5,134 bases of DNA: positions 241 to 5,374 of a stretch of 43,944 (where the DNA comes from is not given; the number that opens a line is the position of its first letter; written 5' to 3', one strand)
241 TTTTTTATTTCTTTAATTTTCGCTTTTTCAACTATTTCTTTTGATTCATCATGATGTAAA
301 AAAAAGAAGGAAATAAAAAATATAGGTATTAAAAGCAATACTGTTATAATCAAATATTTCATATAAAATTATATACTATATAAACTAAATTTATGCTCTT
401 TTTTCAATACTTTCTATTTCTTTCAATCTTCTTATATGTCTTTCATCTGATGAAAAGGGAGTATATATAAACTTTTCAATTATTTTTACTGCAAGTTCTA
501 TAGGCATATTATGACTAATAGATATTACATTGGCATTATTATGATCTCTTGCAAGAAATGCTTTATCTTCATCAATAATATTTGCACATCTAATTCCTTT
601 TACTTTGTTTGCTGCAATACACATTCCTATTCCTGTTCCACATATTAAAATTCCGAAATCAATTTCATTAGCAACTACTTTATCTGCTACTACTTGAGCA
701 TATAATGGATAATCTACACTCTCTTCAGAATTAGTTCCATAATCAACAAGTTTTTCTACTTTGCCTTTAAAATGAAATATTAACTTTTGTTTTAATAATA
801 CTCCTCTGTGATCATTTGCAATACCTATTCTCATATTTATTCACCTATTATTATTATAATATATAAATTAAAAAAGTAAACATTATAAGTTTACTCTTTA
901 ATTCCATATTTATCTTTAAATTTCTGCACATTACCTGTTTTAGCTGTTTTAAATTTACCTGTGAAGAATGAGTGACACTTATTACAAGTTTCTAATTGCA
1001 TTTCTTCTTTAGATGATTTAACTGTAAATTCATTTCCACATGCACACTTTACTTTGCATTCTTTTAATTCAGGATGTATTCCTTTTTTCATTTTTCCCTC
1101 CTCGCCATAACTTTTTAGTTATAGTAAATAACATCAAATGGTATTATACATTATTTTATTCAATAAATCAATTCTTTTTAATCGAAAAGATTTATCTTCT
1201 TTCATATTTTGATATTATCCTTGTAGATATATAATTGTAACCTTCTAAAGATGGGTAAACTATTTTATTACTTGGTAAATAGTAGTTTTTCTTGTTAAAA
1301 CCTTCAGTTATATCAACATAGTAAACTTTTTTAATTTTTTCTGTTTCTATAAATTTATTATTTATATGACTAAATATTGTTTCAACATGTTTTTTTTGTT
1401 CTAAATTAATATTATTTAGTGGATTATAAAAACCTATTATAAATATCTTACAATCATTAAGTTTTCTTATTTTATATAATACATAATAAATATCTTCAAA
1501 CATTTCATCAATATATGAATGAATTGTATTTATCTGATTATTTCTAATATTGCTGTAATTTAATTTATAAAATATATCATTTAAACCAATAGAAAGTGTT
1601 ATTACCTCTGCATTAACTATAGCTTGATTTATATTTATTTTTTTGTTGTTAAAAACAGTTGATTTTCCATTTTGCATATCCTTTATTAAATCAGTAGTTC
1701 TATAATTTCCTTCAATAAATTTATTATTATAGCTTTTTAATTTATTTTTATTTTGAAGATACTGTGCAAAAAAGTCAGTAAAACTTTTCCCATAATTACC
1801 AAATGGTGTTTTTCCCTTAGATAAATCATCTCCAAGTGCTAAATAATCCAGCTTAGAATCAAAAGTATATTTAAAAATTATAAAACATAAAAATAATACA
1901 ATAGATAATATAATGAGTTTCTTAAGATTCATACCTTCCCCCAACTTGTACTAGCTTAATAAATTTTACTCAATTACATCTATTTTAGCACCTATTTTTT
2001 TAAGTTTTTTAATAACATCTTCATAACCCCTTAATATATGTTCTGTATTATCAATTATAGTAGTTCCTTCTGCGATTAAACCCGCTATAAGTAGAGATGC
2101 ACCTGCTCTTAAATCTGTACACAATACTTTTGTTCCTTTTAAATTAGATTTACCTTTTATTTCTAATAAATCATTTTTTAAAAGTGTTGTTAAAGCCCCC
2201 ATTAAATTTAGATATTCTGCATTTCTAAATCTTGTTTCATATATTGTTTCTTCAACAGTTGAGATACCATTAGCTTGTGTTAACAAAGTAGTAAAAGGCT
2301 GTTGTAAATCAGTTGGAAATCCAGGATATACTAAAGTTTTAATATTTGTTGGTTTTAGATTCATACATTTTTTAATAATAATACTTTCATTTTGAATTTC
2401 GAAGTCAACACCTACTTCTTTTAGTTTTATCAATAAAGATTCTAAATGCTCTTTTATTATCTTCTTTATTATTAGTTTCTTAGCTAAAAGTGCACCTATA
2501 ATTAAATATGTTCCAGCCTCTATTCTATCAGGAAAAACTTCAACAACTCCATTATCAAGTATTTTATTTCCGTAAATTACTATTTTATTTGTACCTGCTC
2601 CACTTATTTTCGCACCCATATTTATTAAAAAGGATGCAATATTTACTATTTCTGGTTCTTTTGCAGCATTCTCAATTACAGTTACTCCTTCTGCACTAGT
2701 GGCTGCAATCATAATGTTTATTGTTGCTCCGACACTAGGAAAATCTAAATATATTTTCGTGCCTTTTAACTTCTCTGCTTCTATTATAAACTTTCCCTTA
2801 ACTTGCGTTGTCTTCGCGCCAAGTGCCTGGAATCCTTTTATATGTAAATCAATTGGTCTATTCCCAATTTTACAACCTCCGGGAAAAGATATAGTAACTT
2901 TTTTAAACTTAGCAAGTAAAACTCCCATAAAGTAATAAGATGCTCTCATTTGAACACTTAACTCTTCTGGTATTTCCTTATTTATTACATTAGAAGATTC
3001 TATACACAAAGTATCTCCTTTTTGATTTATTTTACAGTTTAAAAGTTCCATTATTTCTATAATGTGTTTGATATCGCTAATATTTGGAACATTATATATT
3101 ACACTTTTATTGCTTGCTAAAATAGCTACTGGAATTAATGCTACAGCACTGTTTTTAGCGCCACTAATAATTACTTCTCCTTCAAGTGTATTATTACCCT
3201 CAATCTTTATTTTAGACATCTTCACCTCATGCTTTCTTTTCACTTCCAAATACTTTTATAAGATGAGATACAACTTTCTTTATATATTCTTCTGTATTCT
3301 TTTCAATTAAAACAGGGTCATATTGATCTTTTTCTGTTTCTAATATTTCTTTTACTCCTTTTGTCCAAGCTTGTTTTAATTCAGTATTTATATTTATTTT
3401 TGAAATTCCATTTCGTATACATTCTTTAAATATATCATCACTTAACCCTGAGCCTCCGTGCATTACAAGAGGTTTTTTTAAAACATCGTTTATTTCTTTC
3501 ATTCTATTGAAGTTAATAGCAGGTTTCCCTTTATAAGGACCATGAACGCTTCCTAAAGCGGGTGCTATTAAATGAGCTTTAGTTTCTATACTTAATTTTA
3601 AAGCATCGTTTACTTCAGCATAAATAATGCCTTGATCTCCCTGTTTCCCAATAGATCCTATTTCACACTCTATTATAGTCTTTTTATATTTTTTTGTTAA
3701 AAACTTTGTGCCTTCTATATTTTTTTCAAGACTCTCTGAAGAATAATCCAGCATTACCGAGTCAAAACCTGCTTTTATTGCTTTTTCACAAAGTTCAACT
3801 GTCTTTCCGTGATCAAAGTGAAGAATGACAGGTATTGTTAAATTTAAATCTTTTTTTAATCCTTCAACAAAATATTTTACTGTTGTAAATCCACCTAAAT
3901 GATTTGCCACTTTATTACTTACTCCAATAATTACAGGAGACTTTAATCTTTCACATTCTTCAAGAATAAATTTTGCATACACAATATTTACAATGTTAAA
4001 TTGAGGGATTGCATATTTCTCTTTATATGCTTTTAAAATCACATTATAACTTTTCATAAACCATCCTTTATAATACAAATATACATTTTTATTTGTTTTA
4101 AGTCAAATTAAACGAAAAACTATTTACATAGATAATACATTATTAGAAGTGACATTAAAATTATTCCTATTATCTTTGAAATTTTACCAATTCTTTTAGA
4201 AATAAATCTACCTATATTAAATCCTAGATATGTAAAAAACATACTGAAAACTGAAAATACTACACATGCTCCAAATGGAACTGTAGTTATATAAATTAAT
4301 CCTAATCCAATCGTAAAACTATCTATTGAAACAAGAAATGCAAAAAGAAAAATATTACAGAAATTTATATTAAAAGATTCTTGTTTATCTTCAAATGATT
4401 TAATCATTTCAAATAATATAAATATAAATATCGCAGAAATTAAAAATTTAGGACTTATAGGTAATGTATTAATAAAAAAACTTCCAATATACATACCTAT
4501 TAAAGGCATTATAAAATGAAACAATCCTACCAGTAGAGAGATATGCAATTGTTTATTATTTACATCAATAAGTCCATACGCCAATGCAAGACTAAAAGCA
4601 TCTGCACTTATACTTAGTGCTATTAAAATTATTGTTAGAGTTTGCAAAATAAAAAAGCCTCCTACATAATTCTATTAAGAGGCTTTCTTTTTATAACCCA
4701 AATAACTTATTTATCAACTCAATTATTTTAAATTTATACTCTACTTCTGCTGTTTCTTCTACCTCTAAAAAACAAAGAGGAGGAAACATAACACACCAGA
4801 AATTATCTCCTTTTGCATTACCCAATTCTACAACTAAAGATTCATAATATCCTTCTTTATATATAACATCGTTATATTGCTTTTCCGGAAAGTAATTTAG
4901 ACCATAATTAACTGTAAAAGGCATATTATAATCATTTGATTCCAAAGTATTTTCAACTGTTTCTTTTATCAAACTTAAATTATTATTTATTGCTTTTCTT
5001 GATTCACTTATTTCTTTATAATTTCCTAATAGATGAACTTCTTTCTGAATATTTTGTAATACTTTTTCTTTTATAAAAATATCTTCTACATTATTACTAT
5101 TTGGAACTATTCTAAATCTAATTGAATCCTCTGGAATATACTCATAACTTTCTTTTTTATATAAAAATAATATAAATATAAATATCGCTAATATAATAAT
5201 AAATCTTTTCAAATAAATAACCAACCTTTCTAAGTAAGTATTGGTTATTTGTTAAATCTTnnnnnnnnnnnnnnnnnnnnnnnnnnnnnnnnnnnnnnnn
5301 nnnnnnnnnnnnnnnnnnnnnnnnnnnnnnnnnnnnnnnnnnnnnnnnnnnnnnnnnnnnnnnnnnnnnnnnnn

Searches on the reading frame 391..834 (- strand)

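Call 54: search_protein_families(library=pfam, proteins=[window:391-834:-], max_evalue=0.00001)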
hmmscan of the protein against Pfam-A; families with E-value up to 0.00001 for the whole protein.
window:391-834:- (147 aa): 1 family
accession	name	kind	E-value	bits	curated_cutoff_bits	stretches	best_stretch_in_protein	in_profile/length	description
PF02502.23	LacAB_rpiB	-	1.7e-46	158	24.7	1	3-140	1-138/138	Ribose/Galactose Isomerase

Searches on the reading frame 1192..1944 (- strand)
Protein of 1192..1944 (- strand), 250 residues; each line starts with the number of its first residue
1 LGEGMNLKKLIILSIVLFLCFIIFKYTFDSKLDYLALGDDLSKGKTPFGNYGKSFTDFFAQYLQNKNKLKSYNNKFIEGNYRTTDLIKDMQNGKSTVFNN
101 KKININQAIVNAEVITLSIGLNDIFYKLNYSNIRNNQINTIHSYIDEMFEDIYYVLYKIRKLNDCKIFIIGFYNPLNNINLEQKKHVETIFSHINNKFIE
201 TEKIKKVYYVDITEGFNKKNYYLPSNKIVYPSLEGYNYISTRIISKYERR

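Call 54: search_protein_families(library=pfam, proteins=[window:1192-1944:-], max_evalue=0.00001)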
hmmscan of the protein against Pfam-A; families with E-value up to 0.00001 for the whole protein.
window:1192-1944:- (250 aa): 2 families
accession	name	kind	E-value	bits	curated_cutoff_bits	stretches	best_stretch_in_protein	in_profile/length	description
PF13472.12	Lipase_GDSL_2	-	1.4e-08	35.9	32.9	1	36-236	1-176/178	GDSL-like Lipase/Acylhydrolase family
PF00657.28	Lipase_GDSL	-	6.9e-07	30.1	23.6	1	34-225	1-185/208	GDSL-like Lipase/Acylhydrolase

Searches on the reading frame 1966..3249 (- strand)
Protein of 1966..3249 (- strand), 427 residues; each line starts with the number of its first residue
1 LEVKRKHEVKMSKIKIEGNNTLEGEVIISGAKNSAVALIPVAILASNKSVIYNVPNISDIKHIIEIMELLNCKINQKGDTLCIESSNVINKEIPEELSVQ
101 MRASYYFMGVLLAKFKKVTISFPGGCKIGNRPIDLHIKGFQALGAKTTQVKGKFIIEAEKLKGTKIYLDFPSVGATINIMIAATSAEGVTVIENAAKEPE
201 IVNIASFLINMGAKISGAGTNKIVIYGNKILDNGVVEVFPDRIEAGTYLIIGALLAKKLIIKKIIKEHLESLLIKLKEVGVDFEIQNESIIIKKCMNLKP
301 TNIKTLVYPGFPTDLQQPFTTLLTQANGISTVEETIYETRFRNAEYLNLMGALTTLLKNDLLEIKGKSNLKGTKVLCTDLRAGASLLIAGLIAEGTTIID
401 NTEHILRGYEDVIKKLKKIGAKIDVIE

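Call 54: search_protein_families(library=pfam, proteins=[window:1966-3249:-], max_evalue=0.00001)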
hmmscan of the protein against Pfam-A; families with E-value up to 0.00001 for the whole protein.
window:1966-3249:- (427 aa): 1 family
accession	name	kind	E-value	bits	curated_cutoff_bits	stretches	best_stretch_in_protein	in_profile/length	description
PF00275.25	EPSP_synthase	-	1.6e-89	300.9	22.8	1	17-416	2-417/417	EPSP synthase (3-phosphoshikimate 1-carboxyvinyltransferase)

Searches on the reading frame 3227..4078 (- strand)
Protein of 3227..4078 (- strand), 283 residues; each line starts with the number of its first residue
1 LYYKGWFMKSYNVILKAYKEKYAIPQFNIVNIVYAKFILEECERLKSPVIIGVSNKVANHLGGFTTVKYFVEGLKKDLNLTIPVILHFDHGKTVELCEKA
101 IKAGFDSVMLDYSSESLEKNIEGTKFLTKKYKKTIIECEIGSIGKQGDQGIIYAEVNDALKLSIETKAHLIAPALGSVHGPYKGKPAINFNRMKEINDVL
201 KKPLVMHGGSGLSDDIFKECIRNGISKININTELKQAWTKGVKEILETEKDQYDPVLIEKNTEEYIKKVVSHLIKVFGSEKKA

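Call 54: search_protein_families(library=pfam, proteins=[window:3227-4078:-], max_evalue=0.00001)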
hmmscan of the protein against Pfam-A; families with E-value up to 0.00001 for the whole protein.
window:3227-4078:- (283 aa): 1 family
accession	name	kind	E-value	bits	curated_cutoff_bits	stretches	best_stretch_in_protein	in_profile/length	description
PF01116.26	F_bP_aldolase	-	1.9e-77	261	25.5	1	12-282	5-277/277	Fructose-bisphosphate aldolase class-II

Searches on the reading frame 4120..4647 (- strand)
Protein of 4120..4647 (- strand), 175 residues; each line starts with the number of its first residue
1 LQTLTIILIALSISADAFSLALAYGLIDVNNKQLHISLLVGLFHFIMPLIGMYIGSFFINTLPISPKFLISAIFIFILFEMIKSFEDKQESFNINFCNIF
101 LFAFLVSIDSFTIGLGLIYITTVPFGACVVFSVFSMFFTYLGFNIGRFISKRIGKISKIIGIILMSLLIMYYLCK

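Call 54: search_protein_families(library=pfam, proteins=[window:4120-4647:-], max_evalue=0.00001)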
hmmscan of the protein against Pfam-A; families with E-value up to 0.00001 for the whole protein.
window:4120-4647:- (175 aa): 1 family
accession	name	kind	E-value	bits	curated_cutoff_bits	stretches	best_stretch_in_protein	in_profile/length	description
PF02659.21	Mntp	-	9.5e-23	81.1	24.4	1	32-166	6-146/152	Putative manganese efflux pump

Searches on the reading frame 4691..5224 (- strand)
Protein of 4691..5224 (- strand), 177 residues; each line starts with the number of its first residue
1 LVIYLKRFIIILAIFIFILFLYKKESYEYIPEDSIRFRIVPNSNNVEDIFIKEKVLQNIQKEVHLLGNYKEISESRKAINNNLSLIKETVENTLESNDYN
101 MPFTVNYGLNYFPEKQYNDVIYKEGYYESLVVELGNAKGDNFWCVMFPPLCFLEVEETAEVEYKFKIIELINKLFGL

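Call 54: search_protein_families(library=pfam, proteins=[window:4691-5224:-], max_evalue=0.00001)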
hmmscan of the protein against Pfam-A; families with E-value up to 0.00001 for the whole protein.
window:4691-5224:- (177 aa): 1 family
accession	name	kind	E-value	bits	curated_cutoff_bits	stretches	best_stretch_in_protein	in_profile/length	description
PF09551.15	Spore_II_R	-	2.6e-34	118.9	25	1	33-156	3-127/128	Stage II sporulation protein R (spore_II_R)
